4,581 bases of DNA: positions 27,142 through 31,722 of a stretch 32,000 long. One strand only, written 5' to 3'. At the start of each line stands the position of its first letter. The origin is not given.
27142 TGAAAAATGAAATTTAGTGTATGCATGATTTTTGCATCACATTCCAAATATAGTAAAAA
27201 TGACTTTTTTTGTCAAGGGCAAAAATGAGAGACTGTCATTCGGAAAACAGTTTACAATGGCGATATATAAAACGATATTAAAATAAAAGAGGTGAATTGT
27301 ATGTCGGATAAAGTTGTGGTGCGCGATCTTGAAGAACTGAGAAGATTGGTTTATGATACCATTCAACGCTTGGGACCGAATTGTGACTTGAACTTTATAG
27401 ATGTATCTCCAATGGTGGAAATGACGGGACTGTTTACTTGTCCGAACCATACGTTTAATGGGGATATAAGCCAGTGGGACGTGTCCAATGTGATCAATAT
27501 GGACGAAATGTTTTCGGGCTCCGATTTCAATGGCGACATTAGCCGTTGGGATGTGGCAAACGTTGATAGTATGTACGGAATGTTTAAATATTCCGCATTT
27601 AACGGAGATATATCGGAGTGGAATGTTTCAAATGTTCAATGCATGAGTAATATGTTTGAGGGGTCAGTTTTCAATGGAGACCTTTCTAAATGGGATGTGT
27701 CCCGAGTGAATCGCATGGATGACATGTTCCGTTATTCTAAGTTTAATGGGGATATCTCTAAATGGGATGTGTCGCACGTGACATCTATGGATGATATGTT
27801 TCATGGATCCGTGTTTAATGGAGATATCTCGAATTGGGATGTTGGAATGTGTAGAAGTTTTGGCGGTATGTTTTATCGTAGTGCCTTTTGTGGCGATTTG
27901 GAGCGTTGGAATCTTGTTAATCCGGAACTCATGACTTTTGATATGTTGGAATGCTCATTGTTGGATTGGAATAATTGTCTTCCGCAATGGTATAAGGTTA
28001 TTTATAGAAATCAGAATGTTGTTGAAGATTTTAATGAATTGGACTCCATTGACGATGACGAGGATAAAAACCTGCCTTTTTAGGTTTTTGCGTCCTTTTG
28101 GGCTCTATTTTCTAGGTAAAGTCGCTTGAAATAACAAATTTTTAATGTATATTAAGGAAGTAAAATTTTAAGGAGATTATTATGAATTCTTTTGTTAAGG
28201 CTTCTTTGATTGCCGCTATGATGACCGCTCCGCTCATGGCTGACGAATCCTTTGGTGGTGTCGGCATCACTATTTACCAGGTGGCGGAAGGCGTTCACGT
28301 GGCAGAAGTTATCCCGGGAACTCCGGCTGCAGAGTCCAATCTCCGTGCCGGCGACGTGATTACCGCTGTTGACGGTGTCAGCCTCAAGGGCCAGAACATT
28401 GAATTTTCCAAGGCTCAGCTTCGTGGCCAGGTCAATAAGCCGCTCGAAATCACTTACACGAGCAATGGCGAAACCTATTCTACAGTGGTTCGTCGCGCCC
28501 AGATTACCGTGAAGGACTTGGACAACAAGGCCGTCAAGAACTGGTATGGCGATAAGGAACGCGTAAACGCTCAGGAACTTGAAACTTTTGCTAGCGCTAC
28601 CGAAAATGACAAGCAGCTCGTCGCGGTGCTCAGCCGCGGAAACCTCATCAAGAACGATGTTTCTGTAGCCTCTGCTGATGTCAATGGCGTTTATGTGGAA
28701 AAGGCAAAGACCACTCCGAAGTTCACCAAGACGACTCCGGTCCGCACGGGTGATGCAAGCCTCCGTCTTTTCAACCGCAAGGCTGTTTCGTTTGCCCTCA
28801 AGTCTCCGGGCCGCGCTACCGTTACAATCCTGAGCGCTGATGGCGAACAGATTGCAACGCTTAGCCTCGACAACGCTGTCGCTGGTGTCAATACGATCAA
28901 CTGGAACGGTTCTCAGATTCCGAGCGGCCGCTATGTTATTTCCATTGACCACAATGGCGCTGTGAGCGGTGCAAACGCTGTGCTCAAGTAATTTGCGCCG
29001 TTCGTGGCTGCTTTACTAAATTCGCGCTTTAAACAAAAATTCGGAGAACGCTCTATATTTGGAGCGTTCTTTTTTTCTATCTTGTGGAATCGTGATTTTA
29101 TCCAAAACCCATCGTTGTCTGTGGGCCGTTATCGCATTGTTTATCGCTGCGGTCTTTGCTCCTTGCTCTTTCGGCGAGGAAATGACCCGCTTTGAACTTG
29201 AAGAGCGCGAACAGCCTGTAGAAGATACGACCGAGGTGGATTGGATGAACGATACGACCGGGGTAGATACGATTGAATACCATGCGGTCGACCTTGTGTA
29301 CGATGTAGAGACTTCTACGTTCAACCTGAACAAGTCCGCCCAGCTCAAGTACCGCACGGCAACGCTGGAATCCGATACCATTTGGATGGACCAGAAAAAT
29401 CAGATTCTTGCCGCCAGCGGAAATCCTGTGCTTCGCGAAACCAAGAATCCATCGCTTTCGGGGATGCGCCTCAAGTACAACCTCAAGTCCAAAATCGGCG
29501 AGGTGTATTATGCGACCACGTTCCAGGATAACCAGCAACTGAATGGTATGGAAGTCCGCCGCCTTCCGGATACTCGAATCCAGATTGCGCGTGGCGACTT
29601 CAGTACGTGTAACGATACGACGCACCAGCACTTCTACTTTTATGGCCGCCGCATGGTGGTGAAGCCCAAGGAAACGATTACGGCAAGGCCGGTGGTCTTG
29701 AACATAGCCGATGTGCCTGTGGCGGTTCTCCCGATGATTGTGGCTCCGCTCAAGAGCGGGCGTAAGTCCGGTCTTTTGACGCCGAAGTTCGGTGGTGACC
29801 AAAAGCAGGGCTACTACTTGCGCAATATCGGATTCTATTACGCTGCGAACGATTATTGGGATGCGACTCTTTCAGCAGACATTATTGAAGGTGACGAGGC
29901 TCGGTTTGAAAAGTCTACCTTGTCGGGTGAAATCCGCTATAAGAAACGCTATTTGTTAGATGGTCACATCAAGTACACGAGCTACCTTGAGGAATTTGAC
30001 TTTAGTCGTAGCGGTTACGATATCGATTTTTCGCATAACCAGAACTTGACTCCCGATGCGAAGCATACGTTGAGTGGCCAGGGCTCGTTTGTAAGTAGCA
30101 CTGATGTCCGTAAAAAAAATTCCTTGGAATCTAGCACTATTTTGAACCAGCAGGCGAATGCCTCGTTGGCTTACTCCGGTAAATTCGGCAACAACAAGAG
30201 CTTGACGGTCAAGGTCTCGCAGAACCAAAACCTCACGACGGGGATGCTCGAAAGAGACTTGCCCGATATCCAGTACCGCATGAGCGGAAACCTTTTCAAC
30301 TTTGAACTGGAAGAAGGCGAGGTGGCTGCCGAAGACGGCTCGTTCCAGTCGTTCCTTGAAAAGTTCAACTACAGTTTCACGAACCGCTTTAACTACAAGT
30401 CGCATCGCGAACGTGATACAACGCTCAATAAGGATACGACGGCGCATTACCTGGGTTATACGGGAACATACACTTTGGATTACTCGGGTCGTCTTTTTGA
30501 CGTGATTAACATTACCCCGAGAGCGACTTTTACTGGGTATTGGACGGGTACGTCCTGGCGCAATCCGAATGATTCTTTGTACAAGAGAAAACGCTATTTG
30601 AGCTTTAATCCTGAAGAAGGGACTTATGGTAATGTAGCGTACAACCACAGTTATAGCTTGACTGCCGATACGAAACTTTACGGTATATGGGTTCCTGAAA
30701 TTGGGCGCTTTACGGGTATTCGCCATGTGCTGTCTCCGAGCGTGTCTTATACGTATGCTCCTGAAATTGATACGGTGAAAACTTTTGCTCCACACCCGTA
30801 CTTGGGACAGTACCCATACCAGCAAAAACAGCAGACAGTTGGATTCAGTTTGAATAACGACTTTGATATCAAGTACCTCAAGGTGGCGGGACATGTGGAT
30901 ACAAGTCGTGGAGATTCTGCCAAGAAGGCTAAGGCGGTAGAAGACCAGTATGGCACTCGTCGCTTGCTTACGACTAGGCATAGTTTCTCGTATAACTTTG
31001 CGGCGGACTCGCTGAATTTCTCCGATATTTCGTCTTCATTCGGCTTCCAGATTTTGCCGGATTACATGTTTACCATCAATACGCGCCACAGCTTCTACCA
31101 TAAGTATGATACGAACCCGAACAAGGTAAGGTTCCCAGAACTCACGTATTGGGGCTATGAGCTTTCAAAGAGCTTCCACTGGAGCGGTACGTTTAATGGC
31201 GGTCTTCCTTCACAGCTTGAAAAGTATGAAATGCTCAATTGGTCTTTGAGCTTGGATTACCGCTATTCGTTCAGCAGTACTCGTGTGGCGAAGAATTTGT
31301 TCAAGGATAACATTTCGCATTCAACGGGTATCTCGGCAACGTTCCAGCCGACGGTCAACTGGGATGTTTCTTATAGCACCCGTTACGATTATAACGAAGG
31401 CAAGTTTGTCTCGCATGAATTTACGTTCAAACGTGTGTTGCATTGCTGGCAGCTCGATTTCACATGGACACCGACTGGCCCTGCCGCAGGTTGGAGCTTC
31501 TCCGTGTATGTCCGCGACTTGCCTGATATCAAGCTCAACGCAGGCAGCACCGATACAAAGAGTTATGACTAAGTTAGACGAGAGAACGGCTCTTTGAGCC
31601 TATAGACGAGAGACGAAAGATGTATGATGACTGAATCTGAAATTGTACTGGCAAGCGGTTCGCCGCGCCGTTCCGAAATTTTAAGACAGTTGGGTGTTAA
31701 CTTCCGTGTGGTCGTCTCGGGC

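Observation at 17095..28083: AT-rich accessory block: signal-peptide-less DUF285/BspA LRR genes interleaved with a tandem AAA+ ATPase and three orphan ORFs (candidate uncharacterised system)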

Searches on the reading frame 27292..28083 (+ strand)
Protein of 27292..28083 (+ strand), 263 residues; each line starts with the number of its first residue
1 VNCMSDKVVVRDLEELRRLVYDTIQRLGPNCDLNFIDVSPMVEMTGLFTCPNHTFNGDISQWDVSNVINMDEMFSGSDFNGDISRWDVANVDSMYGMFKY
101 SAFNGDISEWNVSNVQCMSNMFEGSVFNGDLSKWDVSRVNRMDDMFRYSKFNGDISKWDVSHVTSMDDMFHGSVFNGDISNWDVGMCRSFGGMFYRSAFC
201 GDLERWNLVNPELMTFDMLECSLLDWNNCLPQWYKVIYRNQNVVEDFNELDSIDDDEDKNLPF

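Call 4: search_protein_families(library=pfam, proteins=[window:27292-28083:+], max_evalue=0.1)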
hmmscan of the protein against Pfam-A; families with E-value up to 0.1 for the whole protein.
window:27292-28083:+ (263 aa): 1 family
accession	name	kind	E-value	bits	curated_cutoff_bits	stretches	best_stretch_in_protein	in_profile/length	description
PF03382.20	DUF285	-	4.2e-50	169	25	2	32-125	16-110/120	Mycoplasma protein of unknown function, DUF285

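Call 5: search_protein_families(library=ncbifam, proteins=[window:27292-28083:+], max_evalue=0.1)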
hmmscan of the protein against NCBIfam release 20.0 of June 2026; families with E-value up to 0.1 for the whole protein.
window:27292-28083:+ (263 aa): 2 families
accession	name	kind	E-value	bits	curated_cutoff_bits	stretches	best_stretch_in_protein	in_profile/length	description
NF045896.1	Mbov_0838_LP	exception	1.5e-39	136.2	500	2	101-212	283-397/433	Mbov_0838 family PARCEL repeat surface lipoprotein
TIGR02167.2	Liste_lipo_26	repeat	9.8e-16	57.1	30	4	58-72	12-26/26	PARCEL repeat-containing surface protein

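Call 6: search_protein_families(library=padloc, proteins=[window:27292-28083:+], max_evalue=0.1)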
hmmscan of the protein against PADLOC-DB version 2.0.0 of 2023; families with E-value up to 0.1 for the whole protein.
window:27292-28083:+ (263 aa): 0 families

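Call 7: search_protein_families(library=phrogs, proteins=[window:27292-28083:+], max_evalue=0.1)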
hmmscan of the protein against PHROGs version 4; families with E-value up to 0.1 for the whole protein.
window:27292-28083:+ (263 aa): 5 families
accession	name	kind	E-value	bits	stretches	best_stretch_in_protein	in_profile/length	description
phrog_17273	-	unknown function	2.5e-42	145.4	1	31-240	1151-1366/1713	-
phrog_3649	-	unknown function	1.6e-31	110.7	2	106-197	235-327/375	-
phrog_22899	-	unknown function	9.1e-27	93.8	1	31-234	176-382/1857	-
phrog_35701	-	unknown function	2.9e-18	66.7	4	52-81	5-37/78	-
phrog_1871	-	unknown function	0.026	15.3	0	46-69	13-35/45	-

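Call 67: find_related_loci(query=window:27301-28083:+, collection=viral_contigs, flank=6000)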
Query window:27301-28083:+ (260 aa) in viral_contigs; peptide patterns used: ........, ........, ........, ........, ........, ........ (x = any residue, [..] = any of these).
17 stretches matched a pattern; 17 encode a relative of the query (tblastn E <= 1e-3); 16 distinct loci.
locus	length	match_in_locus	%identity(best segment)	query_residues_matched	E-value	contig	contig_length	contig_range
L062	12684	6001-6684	52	2-232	5e-67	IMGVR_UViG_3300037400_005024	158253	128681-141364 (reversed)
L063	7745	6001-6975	52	4-233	2e-65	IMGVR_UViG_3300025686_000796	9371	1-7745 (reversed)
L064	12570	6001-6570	55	5-232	2e-58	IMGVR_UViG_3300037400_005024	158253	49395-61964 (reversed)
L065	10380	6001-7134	50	5-213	1e-52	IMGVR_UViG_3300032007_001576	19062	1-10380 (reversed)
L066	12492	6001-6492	55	4-211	3e-52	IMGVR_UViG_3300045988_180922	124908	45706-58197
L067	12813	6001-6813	39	5-230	1e-50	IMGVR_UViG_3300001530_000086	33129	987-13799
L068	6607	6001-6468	58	5-230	2e-47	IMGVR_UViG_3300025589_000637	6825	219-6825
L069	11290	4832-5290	58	8-230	2e-46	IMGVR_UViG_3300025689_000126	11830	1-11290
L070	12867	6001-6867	44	7-251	3e-46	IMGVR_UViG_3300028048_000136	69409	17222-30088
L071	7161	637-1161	49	1-237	4e-39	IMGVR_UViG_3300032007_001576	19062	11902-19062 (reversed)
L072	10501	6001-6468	39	4-203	3e-26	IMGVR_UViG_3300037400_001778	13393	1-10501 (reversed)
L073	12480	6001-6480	40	52-205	1e-25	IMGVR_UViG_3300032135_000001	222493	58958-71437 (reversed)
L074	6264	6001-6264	50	4-211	8e-23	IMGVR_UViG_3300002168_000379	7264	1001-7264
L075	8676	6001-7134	40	7-207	9e-32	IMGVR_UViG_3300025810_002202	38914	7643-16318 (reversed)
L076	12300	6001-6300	40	4-205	3e-17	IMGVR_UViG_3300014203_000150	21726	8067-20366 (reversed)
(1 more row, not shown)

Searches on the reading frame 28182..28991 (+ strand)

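Call 8: search_protein_families(library=pfam, proteins=[window:28182-28991:+], max_evalue=0.001)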
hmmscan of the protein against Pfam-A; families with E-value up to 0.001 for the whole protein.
window:28182-28991:+ (269 aa): 4 families
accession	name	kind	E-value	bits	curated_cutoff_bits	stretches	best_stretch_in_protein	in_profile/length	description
PF00595.29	PDZ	-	3.7e-11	43.7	23.2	1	25-85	10-74/81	PDZ domain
PF13180.12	PDZ_2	-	9.2e-11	42.3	27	1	25-100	1-75/80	PDZ domain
PF17820.7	PDZ_6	-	3.9e-09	36.6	27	1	40-73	2-33/54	PDZ domain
PF13860.13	FlgD_ig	-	2.1e-06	28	27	1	202-256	12-74/79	FlgD Ig-like domain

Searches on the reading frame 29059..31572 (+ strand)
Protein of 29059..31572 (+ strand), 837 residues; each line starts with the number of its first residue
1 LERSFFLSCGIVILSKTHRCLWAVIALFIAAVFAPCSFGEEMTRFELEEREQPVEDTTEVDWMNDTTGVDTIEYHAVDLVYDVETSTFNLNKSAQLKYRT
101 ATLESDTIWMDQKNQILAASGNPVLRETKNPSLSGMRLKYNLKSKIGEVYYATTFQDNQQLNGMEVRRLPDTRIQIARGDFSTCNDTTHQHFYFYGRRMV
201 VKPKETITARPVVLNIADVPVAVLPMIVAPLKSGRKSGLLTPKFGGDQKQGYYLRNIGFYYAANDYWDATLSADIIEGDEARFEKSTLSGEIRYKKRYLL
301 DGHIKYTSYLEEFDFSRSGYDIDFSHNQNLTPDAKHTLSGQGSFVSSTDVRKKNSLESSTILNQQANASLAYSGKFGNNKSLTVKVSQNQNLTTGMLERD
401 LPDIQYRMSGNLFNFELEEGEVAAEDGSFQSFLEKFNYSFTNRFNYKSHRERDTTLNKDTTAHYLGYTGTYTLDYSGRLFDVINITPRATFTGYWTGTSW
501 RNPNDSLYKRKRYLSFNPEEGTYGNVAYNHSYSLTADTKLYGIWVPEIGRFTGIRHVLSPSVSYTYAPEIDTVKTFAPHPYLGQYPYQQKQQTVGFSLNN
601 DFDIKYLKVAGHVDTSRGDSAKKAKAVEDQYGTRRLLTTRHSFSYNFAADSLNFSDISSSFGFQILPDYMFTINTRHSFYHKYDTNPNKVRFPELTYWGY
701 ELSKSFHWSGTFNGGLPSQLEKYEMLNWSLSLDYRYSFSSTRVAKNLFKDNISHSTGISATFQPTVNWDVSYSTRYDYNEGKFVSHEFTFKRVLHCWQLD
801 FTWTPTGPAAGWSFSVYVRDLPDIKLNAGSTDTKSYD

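Call 8: search_protein_families(library=pfam, proteins=[window:29059-31572:+], max_evalue=0.001)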
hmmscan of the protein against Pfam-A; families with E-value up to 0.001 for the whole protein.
window:29059-31572:+ (837 aa): 1 family
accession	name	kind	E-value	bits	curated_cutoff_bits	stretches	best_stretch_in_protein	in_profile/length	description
PF19838.5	LptD_2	-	1.5e-72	245.2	22.5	1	207-679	1-461/464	LptD protein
